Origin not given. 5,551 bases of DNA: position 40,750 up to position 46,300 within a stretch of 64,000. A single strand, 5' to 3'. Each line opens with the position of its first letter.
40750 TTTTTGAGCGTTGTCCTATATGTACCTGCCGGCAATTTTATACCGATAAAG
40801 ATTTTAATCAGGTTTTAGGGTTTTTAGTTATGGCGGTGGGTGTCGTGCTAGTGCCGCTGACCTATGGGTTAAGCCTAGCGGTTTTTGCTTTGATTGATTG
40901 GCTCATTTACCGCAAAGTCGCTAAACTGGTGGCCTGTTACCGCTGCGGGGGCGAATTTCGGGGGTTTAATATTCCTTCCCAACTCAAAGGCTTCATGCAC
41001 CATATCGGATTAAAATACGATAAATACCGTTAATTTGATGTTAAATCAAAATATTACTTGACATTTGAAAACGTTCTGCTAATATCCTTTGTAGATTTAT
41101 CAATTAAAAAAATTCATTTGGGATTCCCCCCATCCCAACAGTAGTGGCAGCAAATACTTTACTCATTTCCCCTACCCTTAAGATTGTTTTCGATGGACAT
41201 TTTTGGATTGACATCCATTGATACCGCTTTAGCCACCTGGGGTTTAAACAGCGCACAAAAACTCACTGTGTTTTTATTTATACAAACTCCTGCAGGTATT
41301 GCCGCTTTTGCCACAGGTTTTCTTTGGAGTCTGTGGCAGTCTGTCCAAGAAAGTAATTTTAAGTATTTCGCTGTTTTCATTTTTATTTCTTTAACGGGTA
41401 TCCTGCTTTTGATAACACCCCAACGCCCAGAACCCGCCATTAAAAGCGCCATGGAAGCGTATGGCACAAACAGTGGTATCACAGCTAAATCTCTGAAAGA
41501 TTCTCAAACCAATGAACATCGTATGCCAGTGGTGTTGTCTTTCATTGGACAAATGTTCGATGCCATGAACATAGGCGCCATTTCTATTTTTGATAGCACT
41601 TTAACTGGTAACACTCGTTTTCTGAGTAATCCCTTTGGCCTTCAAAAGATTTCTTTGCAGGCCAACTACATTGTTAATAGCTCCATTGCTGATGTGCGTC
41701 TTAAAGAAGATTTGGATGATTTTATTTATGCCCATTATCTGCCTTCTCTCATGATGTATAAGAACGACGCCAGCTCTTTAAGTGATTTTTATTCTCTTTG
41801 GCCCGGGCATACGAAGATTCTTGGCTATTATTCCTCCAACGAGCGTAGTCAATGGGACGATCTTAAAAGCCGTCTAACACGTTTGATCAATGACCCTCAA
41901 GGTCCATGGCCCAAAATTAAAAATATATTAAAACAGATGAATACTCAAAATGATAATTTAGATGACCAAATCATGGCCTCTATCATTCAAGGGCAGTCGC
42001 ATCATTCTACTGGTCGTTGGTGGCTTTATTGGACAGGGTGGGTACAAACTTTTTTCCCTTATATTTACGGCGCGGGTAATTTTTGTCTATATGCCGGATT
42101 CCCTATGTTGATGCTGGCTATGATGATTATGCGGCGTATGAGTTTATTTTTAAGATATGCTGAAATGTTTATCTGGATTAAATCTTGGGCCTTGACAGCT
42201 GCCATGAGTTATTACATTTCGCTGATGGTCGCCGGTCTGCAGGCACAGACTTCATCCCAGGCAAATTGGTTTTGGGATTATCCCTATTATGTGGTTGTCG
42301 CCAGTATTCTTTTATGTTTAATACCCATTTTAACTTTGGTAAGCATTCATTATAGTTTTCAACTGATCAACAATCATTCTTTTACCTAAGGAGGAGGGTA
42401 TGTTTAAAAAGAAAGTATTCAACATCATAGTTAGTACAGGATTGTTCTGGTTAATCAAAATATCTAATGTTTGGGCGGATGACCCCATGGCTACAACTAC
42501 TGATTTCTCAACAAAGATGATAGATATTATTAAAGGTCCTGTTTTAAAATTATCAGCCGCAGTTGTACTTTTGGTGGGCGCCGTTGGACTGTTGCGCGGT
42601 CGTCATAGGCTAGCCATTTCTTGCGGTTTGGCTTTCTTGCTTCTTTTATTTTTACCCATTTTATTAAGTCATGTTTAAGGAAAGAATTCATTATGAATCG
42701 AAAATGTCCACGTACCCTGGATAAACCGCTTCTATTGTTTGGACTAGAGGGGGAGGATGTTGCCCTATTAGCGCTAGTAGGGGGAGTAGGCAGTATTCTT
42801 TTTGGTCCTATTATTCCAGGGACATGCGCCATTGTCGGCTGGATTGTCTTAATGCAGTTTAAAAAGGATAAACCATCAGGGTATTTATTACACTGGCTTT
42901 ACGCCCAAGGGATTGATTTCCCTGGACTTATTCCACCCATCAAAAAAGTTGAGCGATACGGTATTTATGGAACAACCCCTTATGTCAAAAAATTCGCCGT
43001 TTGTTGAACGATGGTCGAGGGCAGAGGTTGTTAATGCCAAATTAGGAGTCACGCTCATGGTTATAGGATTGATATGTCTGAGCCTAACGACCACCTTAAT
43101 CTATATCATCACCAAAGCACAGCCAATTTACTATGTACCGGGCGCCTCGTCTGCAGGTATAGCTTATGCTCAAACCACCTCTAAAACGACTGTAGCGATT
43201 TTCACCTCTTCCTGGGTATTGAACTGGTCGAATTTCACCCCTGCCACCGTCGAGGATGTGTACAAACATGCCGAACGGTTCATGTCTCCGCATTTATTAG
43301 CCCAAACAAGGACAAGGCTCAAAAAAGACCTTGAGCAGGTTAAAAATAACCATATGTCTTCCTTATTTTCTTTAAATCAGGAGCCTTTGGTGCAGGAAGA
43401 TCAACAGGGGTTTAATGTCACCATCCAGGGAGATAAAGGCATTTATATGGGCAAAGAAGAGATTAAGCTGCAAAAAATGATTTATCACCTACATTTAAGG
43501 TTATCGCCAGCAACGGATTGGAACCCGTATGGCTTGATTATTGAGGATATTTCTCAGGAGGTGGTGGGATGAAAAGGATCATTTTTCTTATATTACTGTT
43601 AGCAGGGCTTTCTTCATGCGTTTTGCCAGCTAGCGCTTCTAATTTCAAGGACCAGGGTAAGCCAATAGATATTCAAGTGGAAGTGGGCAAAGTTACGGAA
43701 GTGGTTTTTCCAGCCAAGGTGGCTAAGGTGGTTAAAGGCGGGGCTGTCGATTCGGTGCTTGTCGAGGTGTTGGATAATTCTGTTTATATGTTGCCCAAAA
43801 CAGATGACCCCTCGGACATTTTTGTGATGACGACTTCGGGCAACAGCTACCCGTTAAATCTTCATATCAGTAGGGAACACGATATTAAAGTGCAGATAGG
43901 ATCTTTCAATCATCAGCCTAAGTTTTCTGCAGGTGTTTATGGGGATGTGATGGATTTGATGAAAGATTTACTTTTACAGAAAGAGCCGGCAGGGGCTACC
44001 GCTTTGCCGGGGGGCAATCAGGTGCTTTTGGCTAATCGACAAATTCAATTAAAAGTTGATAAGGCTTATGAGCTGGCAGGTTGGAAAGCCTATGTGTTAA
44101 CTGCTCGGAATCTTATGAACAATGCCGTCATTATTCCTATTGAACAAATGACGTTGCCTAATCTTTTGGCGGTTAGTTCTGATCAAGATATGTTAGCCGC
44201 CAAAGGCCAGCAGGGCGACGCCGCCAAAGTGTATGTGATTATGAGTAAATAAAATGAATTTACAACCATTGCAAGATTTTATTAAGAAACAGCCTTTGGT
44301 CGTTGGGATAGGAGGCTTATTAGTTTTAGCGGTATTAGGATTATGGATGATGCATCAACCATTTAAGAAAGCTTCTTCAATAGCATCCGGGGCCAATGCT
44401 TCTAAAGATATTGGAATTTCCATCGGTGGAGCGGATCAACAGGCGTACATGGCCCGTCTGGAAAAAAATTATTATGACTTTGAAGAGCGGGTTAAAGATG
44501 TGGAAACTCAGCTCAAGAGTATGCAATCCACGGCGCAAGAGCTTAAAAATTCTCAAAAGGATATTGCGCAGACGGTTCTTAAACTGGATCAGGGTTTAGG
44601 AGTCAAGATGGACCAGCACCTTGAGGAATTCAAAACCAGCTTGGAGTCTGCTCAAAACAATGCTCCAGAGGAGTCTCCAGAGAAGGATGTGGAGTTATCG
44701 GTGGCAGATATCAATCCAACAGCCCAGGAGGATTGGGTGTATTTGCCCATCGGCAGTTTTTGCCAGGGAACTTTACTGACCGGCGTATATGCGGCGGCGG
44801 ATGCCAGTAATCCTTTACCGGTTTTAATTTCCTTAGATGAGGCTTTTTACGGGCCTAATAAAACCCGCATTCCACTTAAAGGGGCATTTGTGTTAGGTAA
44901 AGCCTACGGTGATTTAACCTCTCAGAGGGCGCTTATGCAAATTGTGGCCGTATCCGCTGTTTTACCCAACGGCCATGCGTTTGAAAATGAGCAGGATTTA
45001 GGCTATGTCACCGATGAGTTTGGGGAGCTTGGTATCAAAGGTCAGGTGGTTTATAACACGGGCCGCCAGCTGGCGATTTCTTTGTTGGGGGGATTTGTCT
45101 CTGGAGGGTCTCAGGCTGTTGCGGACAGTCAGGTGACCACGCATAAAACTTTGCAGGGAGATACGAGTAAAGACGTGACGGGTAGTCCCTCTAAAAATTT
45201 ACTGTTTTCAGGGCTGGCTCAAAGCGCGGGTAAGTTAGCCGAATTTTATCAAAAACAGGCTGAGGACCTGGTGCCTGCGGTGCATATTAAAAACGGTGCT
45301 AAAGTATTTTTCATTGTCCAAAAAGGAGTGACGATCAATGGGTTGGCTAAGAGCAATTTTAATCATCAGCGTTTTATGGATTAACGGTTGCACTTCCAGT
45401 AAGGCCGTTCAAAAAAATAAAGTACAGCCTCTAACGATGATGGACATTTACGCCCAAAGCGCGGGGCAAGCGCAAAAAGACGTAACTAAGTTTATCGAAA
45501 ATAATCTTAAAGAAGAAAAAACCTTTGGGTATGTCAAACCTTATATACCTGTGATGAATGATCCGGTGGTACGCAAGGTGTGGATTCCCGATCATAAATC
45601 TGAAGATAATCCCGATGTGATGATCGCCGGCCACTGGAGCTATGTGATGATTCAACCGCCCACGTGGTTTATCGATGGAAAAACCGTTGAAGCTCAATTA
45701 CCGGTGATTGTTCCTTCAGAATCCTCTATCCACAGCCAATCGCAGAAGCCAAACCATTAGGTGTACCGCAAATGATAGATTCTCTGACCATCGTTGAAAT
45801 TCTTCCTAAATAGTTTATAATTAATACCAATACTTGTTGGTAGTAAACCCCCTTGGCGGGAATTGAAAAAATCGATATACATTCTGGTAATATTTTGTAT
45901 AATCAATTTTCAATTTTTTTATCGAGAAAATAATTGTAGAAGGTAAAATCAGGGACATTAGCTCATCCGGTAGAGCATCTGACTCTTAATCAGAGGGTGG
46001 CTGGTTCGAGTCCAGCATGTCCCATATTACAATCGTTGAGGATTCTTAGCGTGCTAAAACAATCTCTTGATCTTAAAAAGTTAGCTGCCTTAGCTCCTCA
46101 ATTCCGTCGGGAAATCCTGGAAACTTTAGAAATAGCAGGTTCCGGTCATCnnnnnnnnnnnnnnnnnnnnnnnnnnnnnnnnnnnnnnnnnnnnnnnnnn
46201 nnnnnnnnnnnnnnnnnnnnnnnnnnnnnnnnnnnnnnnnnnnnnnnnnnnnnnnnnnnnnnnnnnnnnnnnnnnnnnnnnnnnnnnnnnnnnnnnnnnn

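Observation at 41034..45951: Compact F-type-like type IV secretion envelope module (pilin-TraL-TraE-TraK-TraB-TraV) with no ATPases, inside a housekeeping region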

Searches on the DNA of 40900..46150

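Call 102: search_rna_families(source=window, start=40900, end=46150, threshold=evalue, max_evalue=1)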
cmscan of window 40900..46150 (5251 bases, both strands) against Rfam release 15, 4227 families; matches with E-value up to 1: 1.
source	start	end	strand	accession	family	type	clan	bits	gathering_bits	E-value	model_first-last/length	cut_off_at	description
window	45952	46024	+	RF00005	tRNA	Gene; tRNA;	CL00001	68.9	29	5e-14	1-71/71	no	tRNA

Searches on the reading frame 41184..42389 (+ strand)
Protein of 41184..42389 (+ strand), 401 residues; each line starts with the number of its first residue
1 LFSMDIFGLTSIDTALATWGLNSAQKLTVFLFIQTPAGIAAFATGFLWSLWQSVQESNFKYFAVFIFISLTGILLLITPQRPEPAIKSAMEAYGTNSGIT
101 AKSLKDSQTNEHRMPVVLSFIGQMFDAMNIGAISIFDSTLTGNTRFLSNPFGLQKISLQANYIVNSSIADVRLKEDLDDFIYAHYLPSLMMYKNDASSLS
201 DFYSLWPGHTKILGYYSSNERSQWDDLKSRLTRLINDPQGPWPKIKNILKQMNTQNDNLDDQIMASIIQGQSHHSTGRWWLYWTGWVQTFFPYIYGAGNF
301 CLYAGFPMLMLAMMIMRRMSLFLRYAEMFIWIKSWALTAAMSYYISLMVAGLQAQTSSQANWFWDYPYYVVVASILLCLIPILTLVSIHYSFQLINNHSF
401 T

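Call 4: search_protein_families(library=pfam, proteins=[window:41184-42389:+], max_evalue=1)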
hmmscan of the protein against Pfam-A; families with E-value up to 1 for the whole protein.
window:41184-42389:+ (401 aa): 1 family
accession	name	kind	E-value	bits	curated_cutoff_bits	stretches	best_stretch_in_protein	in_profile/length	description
PF07916.16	TraG_N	-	0.00027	20.5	36.1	2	39-205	33-193/462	TraG-like protein, N-terminal region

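Call 5: search_protein_families(library=ncbifam, proteins=[window:41184-42389:+], max_evalue=1)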
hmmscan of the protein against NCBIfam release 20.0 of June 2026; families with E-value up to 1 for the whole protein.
window:41184-42389:+ (401 aa): 0 families

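Call 27: list_cluster_members(proteins=[P0001, window:41184-42389:+, window:45338-45760:+, window:46873-47820:+, window:588-1433:+, window:58707-60551:+, window:36844-39843:+])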
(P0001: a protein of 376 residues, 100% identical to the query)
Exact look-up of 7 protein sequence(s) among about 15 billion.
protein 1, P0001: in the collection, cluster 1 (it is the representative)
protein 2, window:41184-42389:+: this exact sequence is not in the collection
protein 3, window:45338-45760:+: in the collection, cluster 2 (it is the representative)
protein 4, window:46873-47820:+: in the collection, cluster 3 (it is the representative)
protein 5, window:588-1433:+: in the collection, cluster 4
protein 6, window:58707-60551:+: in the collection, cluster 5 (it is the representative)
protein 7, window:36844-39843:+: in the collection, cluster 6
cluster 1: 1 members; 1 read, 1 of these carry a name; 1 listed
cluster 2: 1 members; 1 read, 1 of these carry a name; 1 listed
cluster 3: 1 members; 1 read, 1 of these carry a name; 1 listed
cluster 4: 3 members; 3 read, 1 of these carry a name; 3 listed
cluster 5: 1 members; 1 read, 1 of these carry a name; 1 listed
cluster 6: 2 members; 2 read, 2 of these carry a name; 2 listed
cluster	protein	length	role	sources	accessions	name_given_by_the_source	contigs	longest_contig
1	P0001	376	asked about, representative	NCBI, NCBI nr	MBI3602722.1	MAG: TraB/VirB10 family protein [Candidatus Omnitrophica bacterium] | TraB/VirB10 family protein [Candidatus Omnitrophota bacterium]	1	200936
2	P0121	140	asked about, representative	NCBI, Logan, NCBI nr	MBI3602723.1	MAG: hypothetical protein HY209_07525 [Candidatus Omnitrophica bacterium] | hypothetical protein [Candidatus Omnitrophota bacterium]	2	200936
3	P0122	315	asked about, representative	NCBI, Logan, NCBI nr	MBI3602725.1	MAG: transketolase family protein [Candidatus Omnitrophica bacterium] | transketolase family protein [Candidatus Omnitrophota bacterium]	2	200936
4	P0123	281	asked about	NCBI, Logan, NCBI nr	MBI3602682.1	MAG: bifunctional 5,10-methylenetetrahydrofolate ... | bifunctional 5,10-methylenetetrahydrofolate dehydrogenase/5,10-methenyltetrahydrofolate ...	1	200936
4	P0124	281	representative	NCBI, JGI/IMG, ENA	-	-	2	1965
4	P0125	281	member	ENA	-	-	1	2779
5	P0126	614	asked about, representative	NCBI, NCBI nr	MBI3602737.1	MAG: acyl-CoA dehydrogenase family protein [Candidatus Omnitrophica bacterium] | acyl-CoA dehydrogenase family protein [Candidatus Omnitrophota bacterium]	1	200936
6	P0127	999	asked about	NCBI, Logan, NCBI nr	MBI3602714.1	MAG: c-type cytochrome [Candidatus Omnitrophica bacterium] | c-type cytochrome [Candidatus Omnitrophota bacterium]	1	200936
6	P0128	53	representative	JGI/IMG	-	hypothetical protein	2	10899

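Call 86: list_cluster_members(proteins=[window:41193-42389:+, window:42400-42678:+, window:42693-43007:+, window:42982-43572:+, window:42967-43572:+, window:43569-44252:+, window:39847-40620:+, window:40623-41033:+, window:15412-16482:+, window:46051-46872:+])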
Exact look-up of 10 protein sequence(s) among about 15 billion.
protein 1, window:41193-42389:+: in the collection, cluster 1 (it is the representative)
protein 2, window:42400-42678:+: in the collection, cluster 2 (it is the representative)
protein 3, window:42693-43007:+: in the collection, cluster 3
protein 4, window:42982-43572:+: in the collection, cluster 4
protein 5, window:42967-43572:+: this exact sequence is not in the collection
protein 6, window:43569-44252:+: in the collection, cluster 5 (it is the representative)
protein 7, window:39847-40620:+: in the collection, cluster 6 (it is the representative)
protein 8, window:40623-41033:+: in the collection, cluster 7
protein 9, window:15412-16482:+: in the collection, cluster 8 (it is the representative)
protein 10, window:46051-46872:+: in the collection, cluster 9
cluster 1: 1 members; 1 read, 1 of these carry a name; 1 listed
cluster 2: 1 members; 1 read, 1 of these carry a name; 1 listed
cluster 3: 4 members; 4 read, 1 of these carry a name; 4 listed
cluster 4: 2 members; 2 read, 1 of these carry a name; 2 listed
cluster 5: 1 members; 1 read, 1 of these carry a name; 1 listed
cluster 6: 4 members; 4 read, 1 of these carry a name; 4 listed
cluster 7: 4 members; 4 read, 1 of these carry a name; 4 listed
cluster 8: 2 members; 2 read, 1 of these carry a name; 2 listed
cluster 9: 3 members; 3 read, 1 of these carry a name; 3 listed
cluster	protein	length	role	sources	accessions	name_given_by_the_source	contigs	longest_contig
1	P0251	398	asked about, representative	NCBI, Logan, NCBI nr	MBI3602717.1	MAG: hypothetical protein HY209_07495 [Candidatus Omnitrophica bacterium] | hypothetical protein [Candidatus Omnitrophota bacterium]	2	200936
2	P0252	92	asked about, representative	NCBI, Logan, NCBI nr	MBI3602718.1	MAG: hypothetical protein HY209_07500 [Candidatus Omnitrophica bacterium] | hypothetical protein [Candidatus Omnitrophota bacterium]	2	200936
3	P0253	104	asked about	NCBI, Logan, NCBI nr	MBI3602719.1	MAG: hypothetical protein HY209_07505 [Candidatus Omnitrophica bacterium] | hypothetical protein [Candidatus Omnitrophota bacterium]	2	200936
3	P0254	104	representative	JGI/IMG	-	-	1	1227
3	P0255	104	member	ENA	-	-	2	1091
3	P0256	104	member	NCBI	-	-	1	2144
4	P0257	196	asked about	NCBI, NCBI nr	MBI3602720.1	MAG: hypothetical protein HY209_07510 [Candidatus Omnitrophica bacterium] | hypothetical protein [Candidatus Omnitrophota bacterium]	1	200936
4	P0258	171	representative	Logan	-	-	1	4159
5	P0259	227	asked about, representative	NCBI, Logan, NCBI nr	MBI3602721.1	MAG: type-F conjugative transfer system secretin TraK [Candidatus Omnitrophica bacterium] | type-F conjugative transfer system secretin TraK [Candidatus Omnitrophota bacterium]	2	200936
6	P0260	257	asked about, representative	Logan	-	-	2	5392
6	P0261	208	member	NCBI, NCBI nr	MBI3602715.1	MAG: hypothetical protein HY209_07485 [Candidatus Omnitrophica bacterium] | hypothetical protein [Candidatus Omnitrophota bacterium]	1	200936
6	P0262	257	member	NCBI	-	-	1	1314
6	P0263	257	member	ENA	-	-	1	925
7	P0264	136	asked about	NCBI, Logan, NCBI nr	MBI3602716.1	MAG: hypothetical protein HY209_07490 [Candidatus Omnitrophica bacterium] | hypothetical protein [Candidatus Omnitrophota bacterium]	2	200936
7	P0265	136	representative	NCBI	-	-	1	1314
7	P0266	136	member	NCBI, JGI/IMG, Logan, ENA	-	-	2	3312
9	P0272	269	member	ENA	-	-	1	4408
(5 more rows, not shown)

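Call 87: find_encoding_contigs(protein=P0272, flank=5000, max_places=3)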
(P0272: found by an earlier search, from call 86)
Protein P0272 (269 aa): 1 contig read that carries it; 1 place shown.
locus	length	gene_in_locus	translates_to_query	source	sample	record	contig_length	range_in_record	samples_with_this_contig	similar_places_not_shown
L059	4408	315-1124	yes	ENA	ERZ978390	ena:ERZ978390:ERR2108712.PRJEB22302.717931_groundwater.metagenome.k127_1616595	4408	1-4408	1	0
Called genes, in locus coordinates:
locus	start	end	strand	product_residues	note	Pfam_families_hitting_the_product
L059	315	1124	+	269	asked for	PF00456:Transketolase_N, PF13292:DXP_synthase_N (faint), PF00676:E1_dh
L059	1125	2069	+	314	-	PF02779:Transket_pyr, PF02780:Transketolase_C, PF22613:Transketolase_C_1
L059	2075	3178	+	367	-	PF00923:TAL_FSA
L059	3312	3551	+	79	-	-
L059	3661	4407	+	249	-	?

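Call 88: find_encoding_contigs(protein=P0266, flank=5000, max_places=4)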
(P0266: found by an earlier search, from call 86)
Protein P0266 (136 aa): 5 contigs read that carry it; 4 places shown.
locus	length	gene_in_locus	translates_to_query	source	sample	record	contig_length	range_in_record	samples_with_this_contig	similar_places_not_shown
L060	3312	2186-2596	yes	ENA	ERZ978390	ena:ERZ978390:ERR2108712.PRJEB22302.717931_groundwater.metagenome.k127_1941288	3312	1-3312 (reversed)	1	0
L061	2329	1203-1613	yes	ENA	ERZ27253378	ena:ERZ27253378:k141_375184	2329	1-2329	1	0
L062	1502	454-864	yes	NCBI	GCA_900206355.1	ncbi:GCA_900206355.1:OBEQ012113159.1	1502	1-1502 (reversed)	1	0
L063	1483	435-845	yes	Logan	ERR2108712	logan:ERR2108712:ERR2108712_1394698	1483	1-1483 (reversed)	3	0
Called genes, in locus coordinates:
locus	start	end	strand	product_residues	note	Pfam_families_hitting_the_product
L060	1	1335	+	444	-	?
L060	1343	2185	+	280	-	-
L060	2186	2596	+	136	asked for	-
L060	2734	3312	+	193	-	?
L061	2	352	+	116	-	?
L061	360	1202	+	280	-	-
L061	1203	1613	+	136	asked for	-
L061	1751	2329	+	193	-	?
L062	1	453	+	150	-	?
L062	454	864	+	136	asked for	-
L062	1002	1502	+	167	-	?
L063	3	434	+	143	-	?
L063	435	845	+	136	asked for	-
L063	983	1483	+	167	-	?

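Call 93: find_encoding_contigs(protein=P0258, flank=5000, max_places=4)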
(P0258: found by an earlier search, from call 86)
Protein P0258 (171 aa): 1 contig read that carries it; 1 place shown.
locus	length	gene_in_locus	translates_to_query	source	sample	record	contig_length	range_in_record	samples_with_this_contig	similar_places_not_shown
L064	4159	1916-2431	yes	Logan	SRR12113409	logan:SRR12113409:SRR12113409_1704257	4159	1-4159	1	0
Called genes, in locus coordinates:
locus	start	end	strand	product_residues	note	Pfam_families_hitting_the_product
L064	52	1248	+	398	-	-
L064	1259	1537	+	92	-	-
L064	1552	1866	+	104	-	PF07178:TraL (weak)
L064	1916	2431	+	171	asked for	PF05309:TraE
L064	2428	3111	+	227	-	-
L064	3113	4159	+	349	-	?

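Call 94: find_encoding_contigs(protein=P0256, flank=5000, max_places=4)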
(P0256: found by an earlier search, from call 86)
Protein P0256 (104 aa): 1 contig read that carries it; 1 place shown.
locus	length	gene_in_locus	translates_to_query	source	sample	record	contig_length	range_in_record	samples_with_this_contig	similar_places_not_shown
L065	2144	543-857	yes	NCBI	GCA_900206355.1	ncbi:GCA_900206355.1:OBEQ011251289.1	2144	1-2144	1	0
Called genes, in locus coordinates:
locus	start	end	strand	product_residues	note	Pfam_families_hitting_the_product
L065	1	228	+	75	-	?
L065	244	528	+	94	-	-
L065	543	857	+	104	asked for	PF07178:TraL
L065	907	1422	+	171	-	PF05309:TraE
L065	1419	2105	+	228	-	PF06586:TraK_N (faint)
